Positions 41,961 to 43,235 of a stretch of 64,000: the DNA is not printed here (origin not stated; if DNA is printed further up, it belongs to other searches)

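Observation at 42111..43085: Unassignable 324-aa protein of foreign composition between rmlA and a GT2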

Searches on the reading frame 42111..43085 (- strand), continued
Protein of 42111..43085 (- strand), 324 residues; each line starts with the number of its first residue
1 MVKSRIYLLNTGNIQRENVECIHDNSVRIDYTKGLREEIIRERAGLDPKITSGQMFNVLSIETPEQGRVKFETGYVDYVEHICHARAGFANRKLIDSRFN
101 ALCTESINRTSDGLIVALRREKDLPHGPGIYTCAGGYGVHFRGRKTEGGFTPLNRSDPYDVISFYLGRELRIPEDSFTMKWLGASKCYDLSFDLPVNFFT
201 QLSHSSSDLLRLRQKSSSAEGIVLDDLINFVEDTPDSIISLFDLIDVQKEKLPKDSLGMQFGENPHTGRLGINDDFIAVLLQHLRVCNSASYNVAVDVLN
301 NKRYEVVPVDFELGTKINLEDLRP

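Call 44: predict_structure(alignment_id=A3)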
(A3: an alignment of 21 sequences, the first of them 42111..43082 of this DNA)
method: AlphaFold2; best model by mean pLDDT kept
length: 323 residues; sequences in the alignment: 21
mean_pLDDT: 88.6   pTM: 0.90
mean pLDDT of the five models: 88.6, 87.7, 87.0, 87.1, 86.7
residues with pLDDT >= 90: 196; 70-90: 101; 50-70: 24; < 50: 2
segments of 3 or more residues with pLDDT < 50: none
pLDDT, mean of each block of 10 residues (from residue 1): 91 95 92 90 81 90 93 91 88 90 94 91 74 65 76 91 88 94 89 94 94 63 74 97 94 94 89 94 95 97 94 92 88
secondary structure, 60 per line:
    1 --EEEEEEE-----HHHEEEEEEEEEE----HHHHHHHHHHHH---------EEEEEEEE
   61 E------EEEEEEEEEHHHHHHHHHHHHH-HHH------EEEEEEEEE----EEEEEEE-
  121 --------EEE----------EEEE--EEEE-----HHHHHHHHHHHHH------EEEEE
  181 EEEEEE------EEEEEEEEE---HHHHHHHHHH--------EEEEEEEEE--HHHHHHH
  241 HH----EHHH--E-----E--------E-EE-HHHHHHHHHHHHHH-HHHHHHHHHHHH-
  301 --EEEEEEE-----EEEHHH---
elements in order: E3-9 E18-27 H32-43 E53-61 E68-76 H77-89 E100-108 E113-119 E129-131 E142-145 E148-151 H157-169 E176-186 E193-201 H205-214 E223-231 H234-242 H273-286 H288-299 E303-309 E315-317

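Call 52: search_solved_structures(query=A3, max_evalue=10, show_alignments=1)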
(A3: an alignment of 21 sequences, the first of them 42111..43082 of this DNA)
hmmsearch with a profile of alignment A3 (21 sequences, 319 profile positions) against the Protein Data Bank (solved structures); distinct sequences matched with E-value up to 10: 2.
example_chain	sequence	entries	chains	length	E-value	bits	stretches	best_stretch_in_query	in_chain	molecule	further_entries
3lbb_A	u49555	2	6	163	0.065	15.4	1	154-217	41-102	Putative uncharacterized protein smu.793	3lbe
28jw_h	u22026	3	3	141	0.8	11.8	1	186-232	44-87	Small ribosomal subunit protein uS8c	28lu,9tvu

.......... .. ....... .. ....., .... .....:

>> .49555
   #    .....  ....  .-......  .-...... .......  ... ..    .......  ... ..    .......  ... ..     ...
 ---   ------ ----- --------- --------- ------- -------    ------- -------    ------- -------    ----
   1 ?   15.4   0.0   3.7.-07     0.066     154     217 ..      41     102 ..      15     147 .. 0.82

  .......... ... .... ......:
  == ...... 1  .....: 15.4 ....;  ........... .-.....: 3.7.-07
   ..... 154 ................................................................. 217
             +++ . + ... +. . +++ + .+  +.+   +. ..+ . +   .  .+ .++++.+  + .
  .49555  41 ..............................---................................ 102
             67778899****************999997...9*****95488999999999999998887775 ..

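Call 58: search_protein_families(library=pfam, alignment_id=A3, max_evalue=10)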
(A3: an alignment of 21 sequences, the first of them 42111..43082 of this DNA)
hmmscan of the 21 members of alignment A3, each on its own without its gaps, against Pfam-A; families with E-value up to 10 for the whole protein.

A. member 1, window:42111-43082:- (323 aa): 1 family
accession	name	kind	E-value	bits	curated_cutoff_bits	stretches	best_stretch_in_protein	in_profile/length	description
PF06289.16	FlbD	-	0.044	13.8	24.7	1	224-241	16-33/59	Flagellar and Swarming motility proteins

B. families by the number of members that match (of 21 scanned): 8 families
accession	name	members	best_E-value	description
PF07934.18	OGG_N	1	0.041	8-oxoguanine DNA glycosylase, N-terminal domain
PF22960.2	UBR1-like_wing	1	0.043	E3 ubiquitin-protein ligase UBR1-like, winged-helix domain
PF06289.16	FlbD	1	0.044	Flagellar and Swarming motility proteins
PF07268.16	EppA_BapA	1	0.053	Exported protein precursor (EppA/BapA)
PF11822.15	BTB_SANBR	1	0.068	SANT and BTB domain regulator of CSR, BTB domain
PF20602.3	pAdhesive_8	1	0.15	Putative adhesive domain (group 8)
PF02250.20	Orthopox_35kD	1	0.15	Viral chemokine binding protein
PF23057.1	RBD_ZCCHC3_1st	1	0.15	ZCCHC3, first RNA-binding domain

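Call 63: search_protein_families(library=ncbifam, proteins=[L004:1428-2375:+, L004:2399-3481:+, L012:1467-2441:-, L012:2522-3466:-, L012:4600-5589:+, L010:5295-6368:-, L010:6374-7348:-, L010:8918-9898:-, L001:8908-9906:-, L001:6072-7103:-], max_evalue=1e-20)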
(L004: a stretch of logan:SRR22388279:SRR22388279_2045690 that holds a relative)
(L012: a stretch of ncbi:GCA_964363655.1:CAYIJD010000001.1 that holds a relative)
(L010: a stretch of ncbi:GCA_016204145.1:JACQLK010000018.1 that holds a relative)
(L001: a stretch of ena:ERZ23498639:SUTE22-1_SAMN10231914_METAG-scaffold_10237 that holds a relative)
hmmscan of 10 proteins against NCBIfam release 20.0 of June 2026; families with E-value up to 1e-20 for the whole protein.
L004:1428-2375:+ (315 aa): 2 families
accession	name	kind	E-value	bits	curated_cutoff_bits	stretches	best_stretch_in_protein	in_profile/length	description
TIGR01181.1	dTDP_gluc_dehyt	equivalog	1.2e-31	110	365.1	1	4-310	1-311/321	dTDP-glucose 4,6-dehydratase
TIGR01179.1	galE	equivalog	8.7e-28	97.1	262.3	1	5-186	2-181/332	UDP-glucose 4-epimerase GalE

L004:2399-3481:+ (360 aa): 3 families
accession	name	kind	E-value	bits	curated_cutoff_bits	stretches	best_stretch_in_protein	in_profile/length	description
TIGR01181.1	dTDP_gluc_dehyt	equivalog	1.3e-30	106.6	365.1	1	13-354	2-314/321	dTDP-glucose 4,6-dehydratase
TIGR04180.1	EDH_00030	hypoth_equivalog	1.3e-23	83.6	475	1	13-337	1-295/297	NAD-dependent 4,6-dehydratase LegB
NF007490.0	PRK10084.1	subfamily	3.2e-21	75.7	649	1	13-354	3-337/361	dTDP-glucose 4,6-dehydratase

L012:1467-2441:- (324 aa): 7 families
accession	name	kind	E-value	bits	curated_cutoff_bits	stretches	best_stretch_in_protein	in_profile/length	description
TIGR01181.1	dTDP_gluc_dehyt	equivalog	3.8e-45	154.4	365.1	1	8-323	1-315/321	dTDP-glucose 4,6-dehydratase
TIGR01179.1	galE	equivalog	9.5e-35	120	262.3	1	8-308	1-314/332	UDP-glucose 4-epimerase GalE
NF007490.0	PRK10084.1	subfamily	2.8e-29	102.2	649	1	137-322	157-337/361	dTDP-glucose 4,6-dehydratase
NF007582.0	PRK10217.1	equivalog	5.7e-29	101.3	698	1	7-321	2-333/355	dTDP-glucose 4,6-dehydratase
TIGR02197.1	heptose_epim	equivalog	4.6e-27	95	274.6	1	9-321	1-315/316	ADP-glyceromanno-heptose 6-epimerase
NF011728.1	PRK15181.1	equivalog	7.1e-27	94.3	760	1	5-322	14-340/348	Vi polysaccharide biosynthesis UDP-N-acetylglucosaminuronic acid C-4 epimerase TviC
TIGR04180.1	EDH_00030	hypoth_equivalog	1e-25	90.4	475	1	9-306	1-296/297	NAD-dependent 4,6-dehydratase LegB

L012:2522-3466:- (314 aa): 3 families
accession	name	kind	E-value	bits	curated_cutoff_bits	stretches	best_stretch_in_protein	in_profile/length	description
TIGR01181.1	dTDP_gluc_dehyt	equivalog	9.3e-32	110.4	365.1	1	2-310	1-312/321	dTDP-glucose 4,6-dehydratase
TIGR01179.1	galE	equivalog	5.2e-28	97.8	262.3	1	2-184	1-180/332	UDP-glucose 4-epimerase GalE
TIGR04180.1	EDH_00030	hypoth_equivalog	4.8e-24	84.9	475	1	3-271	1-264/297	NAD-dependent 4,6-dehydratase LegB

L012:4600-5589:+ (329 aa): 8 families
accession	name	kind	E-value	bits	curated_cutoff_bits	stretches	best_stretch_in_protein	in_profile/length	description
TIGR01181.1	dTDP_gluc_dehyt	equivalog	1.1e-146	487.9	365.1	1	2-318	1-321/321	dTDP-glucose 4,6-dehydratase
NF007490.0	PRK10084.1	subfamily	1.8e-109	366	649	1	1-322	1-348/361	dTDP-glucose 4,6-dehydratase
NF007582.0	PRK10217.1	equivalog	1.9e-103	346.3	698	1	2-320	3-343/355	dTDP-glucose 4,6-dehydratase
TIGR04180.1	EDH_00030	hypoth_equivalog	5.9e-43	147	475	1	4-295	2-296/297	NAD-dependent 4,6-dehydratase LegB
TIGR01179.1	galE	equivalog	3.9e-35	121.3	262.3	1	2-312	1-329/332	UDP-glucose 4-epimerase GalE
TIGR02622.1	CDP_4_6_dhtase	equivalog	1e-29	103.8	278.45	1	2-323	6-345/352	CDP-glucose 4,6-dehydratase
TIGR02197.1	heptose_epim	equivalog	9.6e-25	87.4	274.6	1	3-310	1-315/316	ADP-glyceromanno-heptose 6-epimerase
TIGR03466.1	HpnA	hypoth_equivalog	1e-22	80.5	367.65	1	1-242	1-231/327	hopanoid-associated sugar epimerase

L010:5295-6368:- (357 aa): 3 families
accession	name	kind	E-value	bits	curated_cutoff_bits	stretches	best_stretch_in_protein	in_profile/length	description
TIGR01181.1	dTDP_gluc_dehyt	equivalog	2e-31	109.3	365.1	1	13-354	2-314/321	dTDP-glucose 4,6-dehydratase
TIGR02197.1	heptose_epim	equivalog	3e-26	92.3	274.6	1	13-351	1-313/316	ADP-glyceromanno-heptose 6-epimerase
NF007490.0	PRK10084.1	subfamily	5e-22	78.4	649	1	13-354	3-337/361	dTDP-glucose 4,6-dehydratase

L010:6374-7348:- (324 aa): 3 families
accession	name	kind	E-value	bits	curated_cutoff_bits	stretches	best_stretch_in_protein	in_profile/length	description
TIGR01179.1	galE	equivalog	3.7e-30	104.9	262.3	1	5-183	2-181/332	UDP-glucose 4-epimerase GalE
TIGR01181.1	dTDP_gluc_dehyt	equivalog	2.5e-29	102.4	365.1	1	4-307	1-311/321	dTDP-glucose 4,6-dehydratase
TIGR04180.1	EDH_00030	hypoth_equivalog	1.1e-21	77.2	475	1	6-269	2-264/297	NAD-dependent 4,6-dehydratase LegB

L010:8918-9898:- (326 aa): 8 families
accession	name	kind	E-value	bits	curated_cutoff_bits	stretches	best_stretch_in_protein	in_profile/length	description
TIGR01181.1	dTDP_gluc_dehyt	equivalog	1.3e-47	162.5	365.1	1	13-325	2-312/321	dTDP-glucose 4,6-dehydratase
TIGR01179.1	galE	equivalog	3.2e-37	128.1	262.3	1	13-311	2-311/332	UDP-glucose 4-epimerase GalE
TIGR04180.1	EDH_00030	hypoth_equivalog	7.5e-35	120.4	475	1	14-311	2-296/297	NAD-dependent 4,6-dehydratase LegB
NF007490.0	PRK10084.1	subfamily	1.2e-28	100.1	649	0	142-325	157-335/361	dTDP-glucose 4,6-dehydratase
NF007582.0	PRK10217.1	equivalog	1.8e-27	96.4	698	1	11-325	2-332/355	dTDP-glucose 4,6-dehydratase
NF011728.1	PRK15181.1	equivalog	2e-23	82.9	760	1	9-325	14-338/348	Vi polysaccharide biosynthesis UDP-N-acetylglucosaminuronic acid C-4 epimerase TviC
TIGR02197.1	heptose_epim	equivalog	2.1e-23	83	274.6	1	14-324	2-313/316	ADP-glyceromanno-heptose 6-epimerase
TIGR03466.1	HpnA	hypoth_equivalog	2.7e-22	79.1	367.65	1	12-271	2-250/327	hopanoid-associated sugar epimerase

L001:8908-9906:- (332 aa): 8 families
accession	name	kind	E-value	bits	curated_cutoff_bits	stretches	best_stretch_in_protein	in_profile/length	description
TIGR01181.1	dTDP_gluc_dehyt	equivalog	1.1e-44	152.8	365.1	1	13-330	2-317/321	dTDP-glucose 4,6-dehydratase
TIGR04180.1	EDH_00030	hypoth_equivalog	1.2e-41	142.8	475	1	13-311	1-296/297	NAD-dependent 4,6-dehydratase LegB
TIGR01179.1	galE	equivalog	1.9e-34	119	262.3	1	12-329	1-330/332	UDP-glucose 4-epimerase GalE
TIGR02197.1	heptose_epim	equivalog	8.1e-30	104.1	274.6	1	13-324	1-313/316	ADP-glyceromanno-heptose 6-epimerase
NF011728.1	PRK15181.1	equivalog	1.4e-29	103.2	760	1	11-329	16-342/348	Vi polysaccharide biosynthesis UDP-N-acetylglucosaminuronic acid C-4 epimerase TviC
NF007582.0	PRK10217.1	equivalog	4.3e-23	82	698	1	11-329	2-336/355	dTDP-glucose 4,6-dehydratase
TIGR02622.1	CDP_4_6_dhtase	equivalog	1.2e-21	77.3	278.45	1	8-327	2-333/352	CDP-glucose 4,6-dehydratase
NF007490.0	PRK10084.1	subfamily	9.9e-21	74.1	649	0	13-328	3-338/361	dTDP-glucose 4,6-dehydratase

L001:6072-7103:- (343 aa): 8 families
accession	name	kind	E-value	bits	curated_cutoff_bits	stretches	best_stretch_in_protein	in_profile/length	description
TIGR01181.1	dTDP_gluc_dehyt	equivalog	1.7e-130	434.8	365.1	1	4-322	2-320/321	dTDP-glucose 4,6-dehydratase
NF007490.0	PRK10084.1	subfamily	9e-104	347.3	649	1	4-336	3-357/361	dTDP-glucose 4,6-dehydratase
NF007582.0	PRK10217.1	equivalog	1.1e-97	327.4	698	1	1-329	1-347/355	dTDP-glucose 4,6-dehydratase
TIGR04180.1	EDH_00030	hypoth_equivalog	5e-40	137.4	475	1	4-300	1-296/297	NAD-dependent 4,6-dehydratase LegB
TIGR01179.1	galE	equivalog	3e-39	134.8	262.3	1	4-317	2-329/332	UDP-glucose 4-epimerase GalE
TIGR02622.1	CDP_4_6_dhtase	equivalog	1.8e-32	112.8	278.45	1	2-317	5-334/352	CDP-glucose 4,6-dehydratase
TIGR02197.1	heptose_epim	equivalog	2.2e-25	89.5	274.6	1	4-315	1-315/316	ADP-glyceromanno-heptose 6-epimerase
NF007956.0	PRK10675.1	subfamily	2.3e-23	82.8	394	1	3-316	2-332/338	UDP-glucose 4-epimerase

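Call 65: find_related_loci(query=A1, collection=genome_contigs, flank=10000)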
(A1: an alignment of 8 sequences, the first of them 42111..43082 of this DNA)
Query A1 (323 aa) in genome_contigs; peptide patterns used: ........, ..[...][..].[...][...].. (x = any residue, [..] = any of these).
56 stretches matched a pattern; 3 encode a relative of the query (tblastn E <= 1e-3); 3 distinct loci.
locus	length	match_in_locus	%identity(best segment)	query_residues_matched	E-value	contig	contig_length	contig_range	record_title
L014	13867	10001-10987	68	1-323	1e-151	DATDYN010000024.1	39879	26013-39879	MAG TPA_asm: Candidatus Nanoarchaeia archaeon isolate SMAG_U8166 k141_1183666, whole genome shotgun sequence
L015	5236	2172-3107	49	3-318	8e-103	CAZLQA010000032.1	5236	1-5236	MAG TPA_asm: Candidatus Woesearchaeota archaeon isolate SRP050083_co1_286 genome assembly, contig: NODE_9632_length_5236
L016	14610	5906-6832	59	2-311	7e-126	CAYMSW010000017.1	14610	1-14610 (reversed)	MAG TPA_asm: Candidatus Woesearchaeota archaeon isolate SRP077602_co7_458 genome assembly, contig: NODE_19745_length_146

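Call 77: fold_search(model_id=the predicted structure, library=pdb)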
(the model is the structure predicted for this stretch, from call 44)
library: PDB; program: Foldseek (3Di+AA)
matches with E <= 10: 563; with E <= 0.001: 10
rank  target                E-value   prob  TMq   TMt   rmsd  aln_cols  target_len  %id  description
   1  5lor_A                1.9e-14  1.00  0.60  0.66   6.0       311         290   14  human NUDT22 (released 2017-08-16)
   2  5r50                  4.1e-14  1.00  0.60  0.66   5.6       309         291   13  PanDDA analysis group deposition -- Crystal Structure of human NUDT22 in complex with N13371a (released 2020-07-01)
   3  5lou_B                1.0e-13  1.00  0.58  0.62   5.8       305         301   14  human NUDT22 (released 2017-09-13)
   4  5lf9                  2.9e-13  1.00  0.60  0.68   6.2       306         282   14  Crystal structure of human NUDT22 (released 2017-08-02)
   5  5lor_B                5.0e-13  1.00  0.60  0.66   5.4       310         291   13  human NUDT22 (released 2017-08-16)
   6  5lou_A                3.3e-12  1.00  0.60  0.67   5.6       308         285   14  human NUDT22 (released 2017-09-13)
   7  5lf8                  8.5e-06  1.00  0.37  0.45   8.6       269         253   14  Human Nucleoside diphosphate-linked moiety X motif 17 (NUDT17) (released 2017-08-16)
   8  6o3p_B                6.0e-04  0.84  0.24  0.24  15.2       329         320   10  Crystal structure of the catalytic domain of mouse Nudt12 in complex with AMP and 3 Mg2+ ions (released 2019-05-29)
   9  5qgg                  9.1e-04  1.00  0.35  0.55   5.7       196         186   10  PanDDA analysis group deposition of models with modelled events (e.g. bound ligands) -- Crystal Structure of NUDT7 in co (released 2019-03-27)
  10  2ick                  9.7e-04  0.97  0.33  0.44  10.8       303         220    9  Human isopentenyl diphophate isomerase complexed with substrate analog (released 2007-03-20)
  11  2i6k_B                1.1e-03  0.98  0.34  0.46  10.6       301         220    8  Crystal structure of human type I IPP isomerase complexed with a substrate analog (released 2007-06-05)
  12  5qh9                  1.4e-03  1.00  0.35  0.57  10.7       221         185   11  PanDDA analysis group deposition of models with modelled events (e.g. bound ligands) -- Crystal Structure of NUDT7 in co (released 2019-03-27)
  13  5t3p_B                1.5e-03  0.99  0.33  0.45  12.7       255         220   11  Crystal structure of Human Peroxisomal coenzyme A diphosphatase NUDT7 (released 2017-09-13)
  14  2i6k_A                1.5e-03  0.97  0.34  0.45  10.6       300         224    8  Crystal structure of human type I IPP isomerase complexed with a substrate analog (released 2007-06-05)
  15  3grn_A                1.6e-03  1.00  0.26  0.54   6.4       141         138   11  CRYSTAL STRUCTURE OF MUTT PROTEIN FROM Methanosarcina mazei Go1 (released 2009-04-07)
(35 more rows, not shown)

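Call 78: find_encoding_contigs(protein=P0025, flank=8000, max_places=1)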
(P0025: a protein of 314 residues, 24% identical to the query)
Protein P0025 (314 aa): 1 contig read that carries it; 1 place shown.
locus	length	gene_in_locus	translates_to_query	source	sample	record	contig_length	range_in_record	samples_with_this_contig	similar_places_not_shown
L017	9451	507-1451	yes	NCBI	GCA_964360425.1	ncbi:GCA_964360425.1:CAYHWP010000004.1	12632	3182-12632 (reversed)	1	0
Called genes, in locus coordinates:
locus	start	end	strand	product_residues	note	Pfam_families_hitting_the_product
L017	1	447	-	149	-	?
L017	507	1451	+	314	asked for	-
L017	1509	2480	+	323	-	PF01073:3Beta_HSD, PF01370:Epimerase, PF02719:Polysacc_synt_2, PF04321:RmlD_sub_bind, PF07993:NAD_binding_4, PF13460:NAD_binding_10 (weak), PF16363:GDP_Man_Dehyd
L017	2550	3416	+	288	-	PF00483:NTP_transferase, PF12804:NTP_transf_3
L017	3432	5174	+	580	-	PF08421:Methyltransf_13, PF13489:Methyltransf_23, PF08484:Methyltransf_14, PF00908:dTDP_sugar_isom, PF14667:Polysacc_synt_C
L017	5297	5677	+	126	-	PF04138:GtrA_DPMS_TM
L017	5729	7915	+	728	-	PF00485:PRK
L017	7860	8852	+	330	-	PF00596:Aldolase_II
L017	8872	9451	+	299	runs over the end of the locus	PF00483:NTP_transferase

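Call 79: find_encoding_contigs(protein=P0028, flank=8000, max_places=1)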
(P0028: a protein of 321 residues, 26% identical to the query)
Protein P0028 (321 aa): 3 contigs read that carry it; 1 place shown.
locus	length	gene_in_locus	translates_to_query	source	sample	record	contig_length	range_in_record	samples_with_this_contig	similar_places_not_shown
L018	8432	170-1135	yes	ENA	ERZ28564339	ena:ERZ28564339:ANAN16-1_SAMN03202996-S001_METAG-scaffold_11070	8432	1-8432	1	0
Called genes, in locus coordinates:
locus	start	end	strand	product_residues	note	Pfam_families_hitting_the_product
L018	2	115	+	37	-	?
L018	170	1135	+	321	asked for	-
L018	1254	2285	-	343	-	-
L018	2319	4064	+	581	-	PF08421:Methyltransf_13, PF13489:Methyltransf_23, PF08241:Methyltransf_11 (weak), PF08242:Methyltransf_12 (weak), PF13649:Methyltransf_25 (weak), PF08484:Methyltransf_14, PF05523:FdtA (weak), PF14667:Polysacc_synt_C (weak), +1 more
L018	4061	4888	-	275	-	PF00535:Glycos_transf_2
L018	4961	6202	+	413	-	PF26337:Gtf3_C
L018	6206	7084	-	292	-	PF01370:Epimerase, PF04321:RmlD_sub_bind, PF16363:GDP_Man_Dehyd (faint)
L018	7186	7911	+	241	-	PF13292:DXP_synthase_N (weak), PF00456:Transketolase_N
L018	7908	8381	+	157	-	PF02779:Transket_pyr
